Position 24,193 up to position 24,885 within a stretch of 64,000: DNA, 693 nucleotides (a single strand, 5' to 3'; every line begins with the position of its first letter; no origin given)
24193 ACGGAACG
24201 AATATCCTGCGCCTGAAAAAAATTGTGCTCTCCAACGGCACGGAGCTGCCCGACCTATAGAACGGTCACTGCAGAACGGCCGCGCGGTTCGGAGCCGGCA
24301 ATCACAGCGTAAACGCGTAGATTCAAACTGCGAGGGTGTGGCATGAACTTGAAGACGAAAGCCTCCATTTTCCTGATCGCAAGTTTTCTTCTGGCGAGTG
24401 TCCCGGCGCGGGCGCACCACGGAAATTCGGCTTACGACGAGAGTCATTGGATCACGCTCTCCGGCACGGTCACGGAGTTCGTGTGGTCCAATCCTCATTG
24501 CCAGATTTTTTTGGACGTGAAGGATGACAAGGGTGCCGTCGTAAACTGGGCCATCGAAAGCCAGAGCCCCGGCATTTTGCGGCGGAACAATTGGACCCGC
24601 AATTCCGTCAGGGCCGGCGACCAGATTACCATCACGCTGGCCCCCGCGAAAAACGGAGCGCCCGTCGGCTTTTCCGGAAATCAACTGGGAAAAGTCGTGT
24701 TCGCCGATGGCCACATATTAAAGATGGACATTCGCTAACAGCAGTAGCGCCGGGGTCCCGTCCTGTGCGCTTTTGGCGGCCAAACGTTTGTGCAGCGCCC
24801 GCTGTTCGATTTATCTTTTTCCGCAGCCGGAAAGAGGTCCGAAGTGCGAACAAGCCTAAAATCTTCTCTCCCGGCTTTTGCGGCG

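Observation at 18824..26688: Ten-gene same-strand array built from only two secreted protein families (7 large + 3 small paralogs)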

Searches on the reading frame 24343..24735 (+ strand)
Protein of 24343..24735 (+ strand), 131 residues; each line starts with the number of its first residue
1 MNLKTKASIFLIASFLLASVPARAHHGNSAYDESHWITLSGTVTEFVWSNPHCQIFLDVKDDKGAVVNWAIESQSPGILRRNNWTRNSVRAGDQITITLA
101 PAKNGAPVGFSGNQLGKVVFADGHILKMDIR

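Call 3: search_protein_families(library=pfam, proteins=[window:24343-24735:+], max_evalue=1)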
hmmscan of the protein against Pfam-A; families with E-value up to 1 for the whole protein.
window:24343-24735:+ (131 aa): 2 families
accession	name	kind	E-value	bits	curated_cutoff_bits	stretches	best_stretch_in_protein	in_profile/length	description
PF19649.4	DUF6152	-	1.8e-28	98.9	27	1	18-109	5-96/98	Family of unknown function (DUF6152)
PF06594.17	HCBP_related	-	0.17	12.3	21.4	1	92-126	10-38/42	Haemolysin-type calcium binding protein related domain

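Call 4: search_protein_families(library=ncbifam, proteins=[window:24343-24735:+], max_evalue=1)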
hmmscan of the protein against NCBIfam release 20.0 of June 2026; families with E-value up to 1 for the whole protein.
window:24343-24735:+ (131 aa): 0 families

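Call 14: find_homologous_proteins(query=window:24343-24735:+, max_evalue=0.001)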
Query window:24343-24735:+ (131 aa): 999 proteins with E <= 0.001 among 1006 candidates; the best 120 are listed.
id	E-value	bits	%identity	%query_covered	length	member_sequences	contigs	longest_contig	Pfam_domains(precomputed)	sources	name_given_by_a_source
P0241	9.3e-83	293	100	100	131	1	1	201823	PF19649.5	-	-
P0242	1.1e-70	254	86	100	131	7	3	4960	PF19649.5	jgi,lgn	jgi:hypothetical protein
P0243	1.4e-70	253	85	100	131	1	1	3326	PF19649.5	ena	-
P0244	1.9e-70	253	85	100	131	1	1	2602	PF19649.5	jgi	-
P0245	5.8e-70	251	85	100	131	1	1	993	PF19649.5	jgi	jgi:hypothetical protein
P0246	1.0e-69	251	84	100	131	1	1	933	PF19649.5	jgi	jgi:hypothetical protein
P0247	4.9e-69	248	83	100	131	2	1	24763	PF19649.5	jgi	jgi:hypothetical protein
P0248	9.4e-69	247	82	100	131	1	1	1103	PF19649.5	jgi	jgi:Family of unknown function (DUF6152)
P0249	1.7e-68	247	82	100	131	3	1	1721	PF19649.5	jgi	jgi:prepilin-type processing-associated H-X9-DG protein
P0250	1.8e-68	246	82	100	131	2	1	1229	PF19649.5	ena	-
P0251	1.9e-68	246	82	100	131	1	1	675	PF19649.5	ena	-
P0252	2.2e-68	246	83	100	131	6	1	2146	PF19649.5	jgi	jgi:hypothetical protein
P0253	2.6e-68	246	82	100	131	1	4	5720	PF19649.5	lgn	-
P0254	3.2e-68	246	82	100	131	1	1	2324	PF19649.5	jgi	jgi:hypothetical protein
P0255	3.3e-68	246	81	100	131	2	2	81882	PF19649.5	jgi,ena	jgi:hypothetical protein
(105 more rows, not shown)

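Call 21: find_encoding_contigs(protein=P0241, flank=10000, max_places=1)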
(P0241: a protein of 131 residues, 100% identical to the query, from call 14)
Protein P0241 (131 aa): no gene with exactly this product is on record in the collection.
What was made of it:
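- Tried and rejected: The look-up of the window's own B3 in the contig index returned nothing (call 21).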

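Call 35: predict_structure(alignment_id=A4)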
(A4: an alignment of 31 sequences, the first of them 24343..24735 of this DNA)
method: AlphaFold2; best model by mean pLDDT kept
length: 131 residues; sequences in the alignment: 31
mean_pLDDT: 86.2   pTM: 0.72
mean pLDDT of the five models: 86.2, 84.1, 75.4, 61.5, 58.7
residues with pLDDT >= 90: 95; 70-90: 8; 50-70: 22; < 50: 6
segments of 3 or more residues with pLDDT < 50: 22-26
pLDDT, mean of each block of 10 residues (from residue 1): 61 61 55 94 97 96 95 94 95 97 95 93 89 58
secondary structure, 60 per line:
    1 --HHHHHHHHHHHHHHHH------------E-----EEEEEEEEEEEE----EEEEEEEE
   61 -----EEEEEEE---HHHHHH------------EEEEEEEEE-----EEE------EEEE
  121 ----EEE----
elements in order: H3-18 E37-48 E53-60 E66-72 H76-81 E94-102 E108-110 E117-120 E125-127
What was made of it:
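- On Histidine-brace copper proteins, for B: Its distance to His1 could not be read from the model, and residues 22-26 have pLDDT below 50 (call 35).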

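Call 40: fold_search(model_id=the predicted structure, library=pdb)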
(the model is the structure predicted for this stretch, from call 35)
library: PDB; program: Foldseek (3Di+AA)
matches with E <= 10: 856; with E <= 0.001: 0
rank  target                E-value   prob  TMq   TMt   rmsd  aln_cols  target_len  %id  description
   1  6l4q_A                1.9e-03  1.00  0.41  0.14   8.0        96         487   16  Crystal Structure of Lysyl-tRNA Synthetase from Plasmodium falciparum complexed with L-lysine and Clado-B (released 2021-05-19)
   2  5zh4_B                2.3e-03  1.00  0.42  0.14   8.8        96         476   14  CRYSTAL STRUCTURE OF PfKRS WITH INHIBITOR CLADO-7 (released 2018-06-27)
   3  9slz_A                2.9e-03  1.00  0.43  0.13  20.8       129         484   11  Structure of Thermus thermophilus lysyl-tRNA synthetase complexed with wild-type E.coli tRNALys(mnm5s2UUU) and sulpham (released 2025-09-17)
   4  4ycu_B                3.2e-03  1.00  0.41  0.13   5.3       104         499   16  Crystal structure of cladosporin in complex with human lysyl-tRNA synthetase (released 2015-06-10)
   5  3bju_B                3.4e-03  1.00  0.41  0.13   6.6       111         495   15  Crystal Structure of tetrameric form of human lysyl-tRNA synthetase (released 2008-02-05)
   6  6m0t_C                3.4e-03  1.00  0.41  0.14   9.3       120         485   11  Crystal Structure of Lysyl-tRNA Synthetase from Plasmodium falciparum complexed with L-lysine and Cladosporin derivati (released 2021-04-21)
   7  5vl1_D                4.0e-03  1.00  0.38  0.13   7.7        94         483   18  Crystal Structure of Lysyl-tRNA Synthetase from Mycobacterium ulcerans complexed with L-lysine (released 2017-05-10)
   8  9dow_A                4.2e-03  1.00  0.41  0.12   4.2        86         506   15  h-LysRS bound to unmodified tRNA-Lys3 (Undocked State, AMP bound) (released 2025-03-12)
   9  5vl1_A                5.2e-03  1.00  0.44  0.14   6.8        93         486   15  Crystal Structure of Lysyl-tRNA Synthetase from Mycobacterium ulcerans complexed with L-lysine (released 2017-05-10)
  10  1txy_B                6.1e-03  1.00  0.41  0.60   4.0        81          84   21  E. coli PriB (released 2004-11-16)
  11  6aqh_B                6.1e-03  1.00  0.39  0.12   4.4        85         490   19  Crystal Structure of Lysyl-tRNA Synthetase from Mycobacterium thermoresistibile complexed with L-lysine and Cladospori (released 2017-08-30)
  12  5vl1_C                6.1e-03  1.00  0.38  0.13   7.7        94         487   18  Crystal Structure of Lysyl-tRNA Synthetase from Mycobacterium ulcerans complexed with L-lysine (released 2017-05-10)
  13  4ycw_E                6.9e-03  1.00  0.41  0.13   5.6       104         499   16  Crystal structure of cladosporin in complex with plasmodium like human lysyl-tRNA synthetase mutant (released 2015-06-10)
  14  9qbr                  7.2e-03  1.00  0.42  0.14   9.9        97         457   20  CRYSTAL STRUCTURE OF LYSYL-TRNA SYNTHETASE FROM Mycobacterium tuberculosis COMPLEXED WITH L-LYSINE AND INHIBITOR DDD0199 (released 2025-08-13)
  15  6aqg_A                7.7e-03  1.00  0.43  0.13   7.1        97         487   15  Crystal Structure of Lysyl-tRNA Synthetase from Mycobacterium ulcerans complexed with L-lysine and Cladosporin (released 2017-08-30)
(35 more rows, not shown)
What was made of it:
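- On Histidine-brace copper proteins, for B: The predicted fold is OB (calls 35, 40).
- The model has pLDDT 86, and Foldseek returns OB domains (calls 35, 40).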

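Call 50: search_dna_similar(query=window:24343-24735:+, collection=plasmids, mode=protein, max_evalue=0.001, max_rows=25)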
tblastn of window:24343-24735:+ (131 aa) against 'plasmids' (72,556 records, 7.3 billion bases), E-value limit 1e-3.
Records with a match: 16; places in all: 27; records where one place covers at least 80% of the query: 7.
Best place of each record, by identity: <60% 16.
By first word of the organism name: Novosphingobium 6; Sinorhizobium 3; Azospirillum 3; Croceibacterium 1; Sphingobium 1; Paracoccus 1; Cupriavidus 1.
By predicted mobility (MOB-suite, as given by PLSDB): non-mobilizable 14; mobilizable 2.
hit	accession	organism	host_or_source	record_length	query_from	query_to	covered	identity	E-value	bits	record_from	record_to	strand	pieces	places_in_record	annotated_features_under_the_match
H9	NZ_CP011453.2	Croceibacterium atlanticum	cell culture,North Atlantic Rise ...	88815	17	126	84%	38.2%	3e-14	75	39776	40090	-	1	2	DUF6152 family protein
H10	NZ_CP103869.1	Novosphingobium humi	pure culture,soil biofilm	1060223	1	126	96%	32.6%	3e-11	66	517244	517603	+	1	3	none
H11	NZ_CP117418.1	Novosphingobium humi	Single cell,Soil from military shooting ...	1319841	1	126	96%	32.6%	4e-11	66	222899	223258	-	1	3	none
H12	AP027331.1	Sphingobium sp. TomTYG65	-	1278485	2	126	95%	32.1%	4e-10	63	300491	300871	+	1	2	hypothetical protein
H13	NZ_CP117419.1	Novosphingobium humi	Single cell,Soil from military shooting ...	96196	17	109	71%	41.5%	2e-16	81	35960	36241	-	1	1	DUF6152 family protein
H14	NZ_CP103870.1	Novosphingobium humi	pure culture,soil biofilm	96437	17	109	71%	41.5%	2e-16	81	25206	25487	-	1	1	DUF6152 family protein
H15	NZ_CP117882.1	Novosphingobium sp. KACC 22771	Single cell,soil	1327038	1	127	97%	30.3%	4e-12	69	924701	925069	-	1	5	none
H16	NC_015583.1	Novosphingobium sp. PP1Y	-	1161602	3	109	82%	31.8%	5e-17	83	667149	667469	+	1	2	none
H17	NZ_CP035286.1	Paracoccus versutus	whole organism,soil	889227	4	97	72%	36.2%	6e-7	54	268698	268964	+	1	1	DUF6152 family protein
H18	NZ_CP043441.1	Cupriavidus campinensis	cell culture,soil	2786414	8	106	76%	32.0%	3e-5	49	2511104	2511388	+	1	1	none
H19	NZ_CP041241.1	Sinorhizobium mexicanum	Acaciella angustissima,cell culture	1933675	1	106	81%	28.4%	7e-6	51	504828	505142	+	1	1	none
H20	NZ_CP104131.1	Sinorhizobium sp. K101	Phaseolus vulgaris,cell ...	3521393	16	97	63%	31.7%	6e-4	45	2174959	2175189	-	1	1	none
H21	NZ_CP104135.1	Sinorhizobium sp. C101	Phaseolus vulgaris,cell ...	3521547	16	97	63%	31.7%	6e-4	45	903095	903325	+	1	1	none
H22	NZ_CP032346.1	Azospirillum brasilense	soil sample,Agricultural field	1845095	21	104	64%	31.0%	2e-4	46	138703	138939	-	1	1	record has no annotation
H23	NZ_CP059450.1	Azospirillum brasilense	Prokaryotes,soil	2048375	21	104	64%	31.0%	5e-4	45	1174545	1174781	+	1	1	none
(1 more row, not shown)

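Call 63: get_annotated_region(hit=H17, flank=7000)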
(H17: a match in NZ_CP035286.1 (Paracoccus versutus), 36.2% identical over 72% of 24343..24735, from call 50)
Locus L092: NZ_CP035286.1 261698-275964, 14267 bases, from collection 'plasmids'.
description: Paracoccus versutus strain UW1 plasmid pTAV3, complete sequence
organism: Paracoccus versutus (NCBI taxid 34007)
taxonomy: Bacteria; Pseudomonadota; Alphaproteobacteria; Rhodobacterales; Paracoccaceae; Paracoccus; Paracoccus versutus
host: -; source: whole organism,soil; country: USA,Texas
typing (MOB-suite, as given by PLSDB): non-mobilizable; replicon rep_cluster_229
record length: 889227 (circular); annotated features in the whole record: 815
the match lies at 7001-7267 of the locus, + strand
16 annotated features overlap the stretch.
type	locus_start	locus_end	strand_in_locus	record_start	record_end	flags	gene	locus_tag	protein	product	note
CDS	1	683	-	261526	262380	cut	paaC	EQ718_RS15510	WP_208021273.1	1,2-phenylacetyl-CoA epoxidase subunit PaaC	GO:0010124 - phenylacetate catabolic process [Evidence IEA]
CDS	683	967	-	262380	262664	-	paaB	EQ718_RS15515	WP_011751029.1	1,2-phenylacetyl-CoA epoxidase subunit PaaB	GO:0010124 - phenylacetate catabolic process [Evidence IEA]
CDS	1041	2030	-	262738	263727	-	paaA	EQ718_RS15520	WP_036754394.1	1,2-phenylacetyl-CoA epoxidase subunit PaaA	GO:0010124 - phenylacetate catabolic process [Evidence IEA]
CDS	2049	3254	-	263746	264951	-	pcaF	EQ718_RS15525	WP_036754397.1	3-oxoadipyl-CoA thiolase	GO:0019619 - 3,4-dihydroxybenzoate catabolic process [Evidence IEA]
CDS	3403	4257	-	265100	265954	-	-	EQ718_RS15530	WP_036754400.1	PaaX family transcriptional regulator C-terminal domain-containing protein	-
CDS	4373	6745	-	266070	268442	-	-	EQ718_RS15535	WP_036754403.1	penicillin acylase family protein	GO:0017000 - antibiotic biosynthetic process [Evidence IEA]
CDS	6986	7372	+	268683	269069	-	-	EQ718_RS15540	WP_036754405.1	DUF6152 family protein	-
CDS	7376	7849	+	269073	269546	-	-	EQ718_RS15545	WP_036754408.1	DUF6644 family protein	-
CDS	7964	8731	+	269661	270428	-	-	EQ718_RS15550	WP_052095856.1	adenylyltransferase/cytidyltransferase family protein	-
CDS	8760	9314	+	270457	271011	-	-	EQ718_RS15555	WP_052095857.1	HutD family protein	-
CDS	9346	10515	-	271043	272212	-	-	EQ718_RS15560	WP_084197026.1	LysR substrate-binding domain-containing protein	-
CDS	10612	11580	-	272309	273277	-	-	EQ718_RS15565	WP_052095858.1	LysR family transcriptional regulator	-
CDS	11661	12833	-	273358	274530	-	argE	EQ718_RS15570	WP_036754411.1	acetylornithine deacetylase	GO:0006592 - ornithine biosynthetic process [Evidence IEA]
CDS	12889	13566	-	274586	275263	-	-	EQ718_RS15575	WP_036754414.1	DUF1028 domain-containing protein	-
CDS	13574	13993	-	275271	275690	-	-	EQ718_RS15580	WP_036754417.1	RidA family protein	-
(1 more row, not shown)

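Call 64: get_annotated_region(hit=H19, flank=7000)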
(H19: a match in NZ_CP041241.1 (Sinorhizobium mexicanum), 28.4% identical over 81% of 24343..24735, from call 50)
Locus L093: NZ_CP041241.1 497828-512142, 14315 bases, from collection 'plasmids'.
description: Sinorhizobium mexicanum strain ITTG R7 plasmid pEmeITTGR7c, complete sequence
organism: Sinorhizobium mexicanum (NCBI taxid 375549)
taxonomy: Bacteria; Pseudomonadota; Alphaproteobacteria; Hyphomicrobiales; Rhizobiaceae; Sinorhizobium; Sinorhizobium mexicanum
host: -; source: Acaciella angustissima,cell culture; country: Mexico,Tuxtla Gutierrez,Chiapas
typing (MOB-suite, as given by PLSDB): non-mobilizable; mating-pair formation MPF_T
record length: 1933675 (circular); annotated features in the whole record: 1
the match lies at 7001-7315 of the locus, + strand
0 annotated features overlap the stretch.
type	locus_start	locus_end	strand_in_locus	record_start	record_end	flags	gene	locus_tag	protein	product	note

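Call 70: search_protein_families(library=ncbifam, proteins=[L092:6986-7369:+, L092:7376-7846:+], max_evalue=0.1)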
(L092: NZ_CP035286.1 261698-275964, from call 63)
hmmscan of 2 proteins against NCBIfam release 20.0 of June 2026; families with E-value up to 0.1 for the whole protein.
L092:6986-7369:+ (128 aa): 1 family
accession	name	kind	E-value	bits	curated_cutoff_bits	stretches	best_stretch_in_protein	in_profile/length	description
NF041936.1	MXAN_0125_fam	equivalog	0.028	14.5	65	0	5-63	3-57/169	MXAN_0125 family MYXO-CTERM protein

L092:7376-7846:+ (157 aa): 1 family
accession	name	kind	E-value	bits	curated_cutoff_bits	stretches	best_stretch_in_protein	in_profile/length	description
NF007811.0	PRK10519.1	equivalog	0.0081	15.7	111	1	24-83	38-97/155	hypothetical protein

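Call 80: get_annotated_region(hit=H18, flank=6000)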
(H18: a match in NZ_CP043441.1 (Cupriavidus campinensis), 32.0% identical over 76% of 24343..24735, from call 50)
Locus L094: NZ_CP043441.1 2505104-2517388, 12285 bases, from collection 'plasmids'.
description: Cupriavidus campinensis strain MJ1 plasmid unnamed1, complete sequence
organism: Cupriavidus campinensis (NCBI taxid 151783)
taxonomy: Bacteria; Pseudomonadota; Betaproteobacteria; Burkholderiales; Burkholderiaceae; Cupriavidus; Cupriavidus campinensis
host: -; source: cell culture,soil; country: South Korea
typing (MOB-suite, as given by PLSDB): mobilizable; relaxase MOBP
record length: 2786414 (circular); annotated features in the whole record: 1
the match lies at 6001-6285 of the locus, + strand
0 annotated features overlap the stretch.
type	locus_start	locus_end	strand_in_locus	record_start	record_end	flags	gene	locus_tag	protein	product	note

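Call 81: get_annotated_region(hit=H23, flank=6000)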
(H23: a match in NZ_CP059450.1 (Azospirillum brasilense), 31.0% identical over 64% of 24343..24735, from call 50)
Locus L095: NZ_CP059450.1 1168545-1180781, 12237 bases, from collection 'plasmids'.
description: Azospirillum brasilense strain 2020WEIHUA_K plasmid unnamed1, complete sequence
organism: Azospirillum brasilense (NCBI taxid 192)
taxonomy: Bacteria; Pseudomonadota; Alphaproteobacteria; Rhodospirillales; Azospirillaceae; Azospirillum; Azospirillum brasilense
host: -; source: Prokaryotes,soil; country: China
typing (MOB-suite, as given by PLSDB): mobilizable; replicon rep_cluster_622; relaxase MOBP
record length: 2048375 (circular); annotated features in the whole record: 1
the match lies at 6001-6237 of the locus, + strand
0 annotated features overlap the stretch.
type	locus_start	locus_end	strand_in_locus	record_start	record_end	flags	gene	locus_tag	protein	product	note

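Call 83: search_protein_families(library=pfam, proteins=[L092:7376-7846:+, L094:6346-6855:+, L095:6335-6838:+, L093:8439-8924:+, L093:7381-8322:+], max_evalue=1)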
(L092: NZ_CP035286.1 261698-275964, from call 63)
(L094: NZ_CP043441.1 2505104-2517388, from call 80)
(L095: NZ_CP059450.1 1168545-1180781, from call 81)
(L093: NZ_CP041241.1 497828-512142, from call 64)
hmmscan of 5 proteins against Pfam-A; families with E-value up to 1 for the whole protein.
L092:7376-7846:+ (157 aa): 2 families
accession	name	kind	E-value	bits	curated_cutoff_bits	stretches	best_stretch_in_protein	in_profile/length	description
PF20349.3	DUF6644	-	1.7e-06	28.7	27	1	6-156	3-154/155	Family of unknown function (DUF6644)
PF03941.20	INCENP_ARK-bind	-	0.29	11.5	22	1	3-20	17-34/55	Inner centromere protein, ARK binding region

L094:6346-6855:+ (170 aa): 1 family
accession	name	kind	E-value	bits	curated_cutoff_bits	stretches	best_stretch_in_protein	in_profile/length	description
PF20349.3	DUF6644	-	0.0025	18.4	27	1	34-169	27-154/155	Family of unknown function (DUF6644)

L095:6335-6838:+ (168 aa): 2 families
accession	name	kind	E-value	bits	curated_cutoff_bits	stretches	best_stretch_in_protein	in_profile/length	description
PF20349.3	DUF6644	-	1.1e-06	29.4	27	1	37-167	27-154/155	Family of unknown function (DUF6644)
PF09980.14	DUF2214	-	0.0064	16.9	34.1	1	34-118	4-89/147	Predicted membrane protein (DUF2214)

L093:8439-8924:+ (162 aa): 2 families
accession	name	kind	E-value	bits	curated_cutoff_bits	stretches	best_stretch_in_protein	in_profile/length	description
PF20349.3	DUF6644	-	8e-12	46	27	1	5-159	2-154/155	Family of unknown function (DUF6644)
PF05425.18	CopD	-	0.00047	21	32.1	1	62-151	2-99/105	Copper resistance protein D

L093:7381-8322:+ (314 aa): 0 families
